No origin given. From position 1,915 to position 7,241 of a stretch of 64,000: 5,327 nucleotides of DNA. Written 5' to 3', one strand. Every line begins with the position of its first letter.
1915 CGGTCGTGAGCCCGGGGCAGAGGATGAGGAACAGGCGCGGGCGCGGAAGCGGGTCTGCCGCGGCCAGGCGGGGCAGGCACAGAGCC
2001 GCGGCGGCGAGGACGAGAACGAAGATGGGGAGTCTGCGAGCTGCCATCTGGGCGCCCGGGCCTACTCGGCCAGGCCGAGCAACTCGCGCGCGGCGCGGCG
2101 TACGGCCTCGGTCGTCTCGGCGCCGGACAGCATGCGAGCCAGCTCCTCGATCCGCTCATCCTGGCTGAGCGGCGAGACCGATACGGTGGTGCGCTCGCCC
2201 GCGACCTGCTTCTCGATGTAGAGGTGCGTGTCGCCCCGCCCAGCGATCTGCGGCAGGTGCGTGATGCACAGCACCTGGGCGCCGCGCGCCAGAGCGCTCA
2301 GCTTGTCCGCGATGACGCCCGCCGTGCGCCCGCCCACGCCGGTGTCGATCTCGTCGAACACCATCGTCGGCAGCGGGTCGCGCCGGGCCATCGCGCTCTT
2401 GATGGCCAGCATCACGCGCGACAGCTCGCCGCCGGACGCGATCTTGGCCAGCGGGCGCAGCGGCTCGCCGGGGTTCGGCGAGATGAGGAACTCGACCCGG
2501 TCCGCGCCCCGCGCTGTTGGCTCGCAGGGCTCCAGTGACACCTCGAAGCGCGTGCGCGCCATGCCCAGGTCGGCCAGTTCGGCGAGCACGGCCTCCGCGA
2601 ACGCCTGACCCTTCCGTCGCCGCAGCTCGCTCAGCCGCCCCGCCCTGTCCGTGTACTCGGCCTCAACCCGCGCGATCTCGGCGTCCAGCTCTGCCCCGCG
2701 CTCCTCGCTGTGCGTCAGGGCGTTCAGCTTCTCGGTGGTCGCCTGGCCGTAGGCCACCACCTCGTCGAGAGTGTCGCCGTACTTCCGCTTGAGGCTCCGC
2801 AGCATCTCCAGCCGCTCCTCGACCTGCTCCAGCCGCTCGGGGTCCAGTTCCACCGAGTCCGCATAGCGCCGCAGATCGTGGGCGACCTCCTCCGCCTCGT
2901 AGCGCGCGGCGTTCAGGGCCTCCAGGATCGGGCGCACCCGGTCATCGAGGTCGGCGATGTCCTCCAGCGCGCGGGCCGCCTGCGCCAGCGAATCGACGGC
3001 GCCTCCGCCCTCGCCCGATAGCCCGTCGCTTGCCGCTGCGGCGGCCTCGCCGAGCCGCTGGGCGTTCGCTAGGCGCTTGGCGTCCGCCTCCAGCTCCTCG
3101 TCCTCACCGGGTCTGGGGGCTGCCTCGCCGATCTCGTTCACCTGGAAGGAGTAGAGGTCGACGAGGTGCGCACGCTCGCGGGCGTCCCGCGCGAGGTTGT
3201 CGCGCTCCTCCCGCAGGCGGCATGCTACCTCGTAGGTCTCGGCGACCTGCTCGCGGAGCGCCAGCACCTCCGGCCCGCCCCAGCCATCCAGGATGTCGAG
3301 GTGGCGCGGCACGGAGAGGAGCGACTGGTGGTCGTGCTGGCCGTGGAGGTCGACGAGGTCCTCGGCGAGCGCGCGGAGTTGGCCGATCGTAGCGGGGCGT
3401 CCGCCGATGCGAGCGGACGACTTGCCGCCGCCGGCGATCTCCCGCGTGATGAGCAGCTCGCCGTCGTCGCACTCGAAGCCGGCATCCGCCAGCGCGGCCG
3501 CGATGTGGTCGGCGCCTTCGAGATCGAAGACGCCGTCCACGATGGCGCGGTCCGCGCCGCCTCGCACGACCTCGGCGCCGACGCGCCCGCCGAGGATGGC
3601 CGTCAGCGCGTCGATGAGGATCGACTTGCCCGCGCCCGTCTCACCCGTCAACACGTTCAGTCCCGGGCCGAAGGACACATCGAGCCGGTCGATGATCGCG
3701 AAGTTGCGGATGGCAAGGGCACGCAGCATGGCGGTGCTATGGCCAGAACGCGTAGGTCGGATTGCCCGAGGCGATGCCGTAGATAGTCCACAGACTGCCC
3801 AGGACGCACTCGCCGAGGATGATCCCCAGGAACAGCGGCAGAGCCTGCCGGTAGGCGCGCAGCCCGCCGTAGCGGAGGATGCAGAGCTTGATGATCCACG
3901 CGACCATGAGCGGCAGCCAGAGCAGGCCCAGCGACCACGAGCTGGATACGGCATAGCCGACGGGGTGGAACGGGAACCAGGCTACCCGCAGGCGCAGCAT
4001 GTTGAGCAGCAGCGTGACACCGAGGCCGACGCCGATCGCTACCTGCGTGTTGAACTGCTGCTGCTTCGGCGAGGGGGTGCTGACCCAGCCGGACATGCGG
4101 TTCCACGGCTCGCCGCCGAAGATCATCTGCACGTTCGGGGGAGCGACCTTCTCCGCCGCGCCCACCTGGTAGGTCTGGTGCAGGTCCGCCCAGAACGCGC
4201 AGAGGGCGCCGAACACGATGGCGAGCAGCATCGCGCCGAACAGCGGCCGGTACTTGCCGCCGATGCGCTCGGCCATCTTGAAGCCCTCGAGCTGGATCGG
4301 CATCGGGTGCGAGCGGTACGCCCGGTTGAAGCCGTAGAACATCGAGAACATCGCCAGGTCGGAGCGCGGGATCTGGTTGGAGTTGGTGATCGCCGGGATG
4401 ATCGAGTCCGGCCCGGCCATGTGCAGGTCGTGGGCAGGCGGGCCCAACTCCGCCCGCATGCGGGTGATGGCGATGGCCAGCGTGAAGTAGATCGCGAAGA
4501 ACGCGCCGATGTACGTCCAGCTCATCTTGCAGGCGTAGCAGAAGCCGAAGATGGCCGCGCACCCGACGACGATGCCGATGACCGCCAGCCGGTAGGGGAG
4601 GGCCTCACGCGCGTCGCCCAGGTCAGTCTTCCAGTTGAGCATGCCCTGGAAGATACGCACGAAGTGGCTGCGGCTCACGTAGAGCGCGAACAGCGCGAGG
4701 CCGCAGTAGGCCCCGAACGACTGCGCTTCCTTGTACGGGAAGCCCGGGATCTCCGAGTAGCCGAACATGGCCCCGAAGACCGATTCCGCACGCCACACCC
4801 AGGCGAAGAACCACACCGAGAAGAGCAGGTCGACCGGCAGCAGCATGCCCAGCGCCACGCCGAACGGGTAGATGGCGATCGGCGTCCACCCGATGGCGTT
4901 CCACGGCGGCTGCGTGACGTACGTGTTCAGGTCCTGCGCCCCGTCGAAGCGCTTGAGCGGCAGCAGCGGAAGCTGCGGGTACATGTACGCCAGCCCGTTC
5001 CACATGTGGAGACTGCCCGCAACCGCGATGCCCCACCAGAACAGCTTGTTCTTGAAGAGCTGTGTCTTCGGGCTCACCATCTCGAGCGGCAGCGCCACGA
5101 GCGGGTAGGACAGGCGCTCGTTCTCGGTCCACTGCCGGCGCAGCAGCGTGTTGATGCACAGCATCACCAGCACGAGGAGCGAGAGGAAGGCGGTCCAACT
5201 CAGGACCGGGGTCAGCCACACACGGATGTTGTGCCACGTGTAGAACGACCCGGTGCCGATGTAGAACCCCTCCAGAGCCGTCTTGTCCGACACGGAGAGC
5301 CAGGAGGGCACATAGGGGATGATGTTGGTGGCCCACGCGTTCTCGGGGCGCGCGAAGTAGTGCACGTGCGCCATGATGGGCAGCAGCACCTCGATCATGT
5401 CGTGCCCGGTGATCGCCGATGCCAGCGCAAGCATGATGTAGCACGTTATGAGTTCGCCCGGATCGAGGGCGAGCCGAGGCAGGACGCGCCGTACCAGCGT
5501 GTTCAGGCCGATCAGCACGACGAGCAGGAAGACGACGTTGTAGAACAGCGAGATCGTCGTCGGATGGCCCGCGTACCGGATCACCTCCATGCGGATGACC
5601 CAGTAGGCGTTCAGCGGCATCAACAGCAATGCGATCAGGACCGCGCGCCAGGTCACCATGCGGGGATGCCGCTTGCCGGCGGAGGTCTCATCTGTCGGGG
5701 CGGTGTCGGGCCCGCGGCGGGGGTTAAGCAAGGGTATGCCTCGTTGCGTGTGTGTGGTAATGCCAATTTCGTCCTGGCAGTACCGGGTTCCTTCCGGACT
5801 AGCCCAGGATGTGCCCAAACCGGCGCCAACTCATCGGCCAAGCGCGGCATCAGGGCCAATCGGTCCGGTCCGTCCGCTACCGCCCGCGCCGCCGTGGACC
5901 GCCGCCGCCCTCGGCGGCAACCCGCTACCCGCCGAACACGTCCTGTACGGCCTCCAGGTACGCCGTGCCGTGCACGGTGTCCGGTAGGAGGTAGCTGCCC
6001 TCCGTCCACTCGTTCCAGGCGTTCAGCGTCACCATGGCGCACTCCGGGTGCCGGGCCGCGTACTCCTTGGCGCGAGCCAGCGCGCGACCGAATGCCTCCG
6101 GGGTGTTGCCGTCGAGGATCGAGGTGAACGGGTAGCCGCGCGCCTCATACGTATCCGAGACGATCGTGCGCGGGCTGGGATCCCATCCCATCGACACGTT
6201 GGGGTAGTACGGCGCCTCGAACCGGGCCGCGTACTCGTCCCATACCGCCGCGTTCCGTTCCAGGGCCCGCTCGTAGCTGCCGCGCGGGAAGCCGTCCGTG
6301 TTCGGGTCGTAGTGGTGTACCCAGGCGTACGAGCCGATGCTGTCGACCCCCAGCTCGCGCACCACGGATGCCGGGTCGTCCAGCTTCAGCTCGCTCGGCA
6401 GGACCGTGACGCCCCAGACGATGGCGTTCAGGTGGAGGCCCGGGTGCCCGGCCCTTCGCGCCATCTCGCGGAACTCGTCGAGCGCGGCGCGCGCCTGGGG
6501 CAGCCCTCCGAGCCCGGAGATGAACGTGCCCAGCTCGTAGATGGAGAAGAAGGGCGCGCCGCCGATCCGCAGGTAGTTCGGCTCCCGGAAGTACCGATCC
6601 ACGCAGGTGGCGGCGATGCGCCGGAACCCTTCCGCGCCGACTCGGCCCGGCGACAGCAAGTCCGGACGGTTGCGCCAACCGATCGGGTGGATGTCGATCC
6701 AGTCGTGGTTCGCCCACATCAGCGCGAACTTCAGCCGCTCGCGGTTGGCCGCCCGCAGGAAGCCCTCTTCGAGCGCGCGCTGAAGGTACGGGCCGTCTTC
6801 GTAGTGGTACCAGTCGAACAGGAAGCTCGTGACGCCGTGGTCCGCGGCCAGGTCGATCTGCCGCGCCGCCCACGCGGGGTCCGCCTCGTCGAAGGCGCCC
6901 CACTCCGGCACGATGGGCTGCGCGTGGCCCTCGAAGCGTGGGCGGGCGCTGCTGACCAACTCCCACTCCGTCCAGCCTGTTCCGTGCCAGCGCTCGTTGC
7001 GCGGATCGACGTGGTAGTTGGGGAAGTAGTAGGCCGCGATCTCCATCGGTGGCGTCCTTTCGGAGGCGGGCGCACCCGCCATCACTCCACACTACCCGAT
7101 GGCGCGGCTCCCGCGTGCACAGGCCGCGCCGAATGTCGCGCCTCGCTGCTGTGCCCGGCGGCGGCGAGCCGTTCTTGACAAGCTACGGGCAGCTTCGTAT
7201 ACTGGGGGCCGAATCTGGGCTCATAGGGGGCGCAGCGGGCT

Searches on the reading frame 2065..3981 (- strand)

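Call 47: search_protein_families(library=pfam, max_evalue=0.00001, proteins=[window:2065-3981:-])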
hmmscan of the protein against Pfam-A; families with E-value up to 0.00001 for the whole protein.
window:2065-3981:- (639 aa): 2 families
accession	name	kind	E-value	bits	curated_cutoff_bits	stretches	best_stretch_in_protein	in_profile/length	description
PF02463.25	SMC_N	-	1.9e-17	63.9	40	1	86-592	2-214/220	RecF/RecN/SMC N terminal domain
PF13476.12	AAA_23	-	2.7e-12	48.2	27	1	89-137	2-50/201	AAA domain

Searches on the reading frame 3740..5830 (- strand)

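Call 47: search_protein_families(library=pfam, max_evalue=0.00001, proteins=[window:3740-5830:-])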
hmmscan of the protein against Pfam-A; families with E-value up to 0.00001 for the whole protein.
window:3740-5830:- (697 aa): 2 families
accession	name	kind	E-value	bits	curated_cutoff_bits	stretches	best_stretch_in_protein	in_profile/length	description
PF20581.3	DUF6785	-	6e-163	543.4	25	1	60-557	1-498/498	Family of unknown function (DUF6785)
PF20580.3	DUF6784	-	9e-34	116.1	26.4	1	598-697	3-101/101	Domain of unknown function (DUF6784)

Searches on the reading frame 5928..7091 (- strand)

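Call 47: search_protein_families(library=pfam, max_evalue=0.00001, proteins=[window:5928-7091:-])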
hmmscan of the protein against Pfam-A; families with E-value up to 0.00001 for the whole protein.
window:5928-7091:- (388 aa): 1 family
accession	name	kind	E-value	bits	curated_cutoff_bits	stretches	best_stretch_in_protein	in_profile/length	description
PF14307.12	Glyco_tran_WbsX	-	7.4e-55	187.2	25.1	1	19-382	2-350/350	Glycosyltransferase WbsX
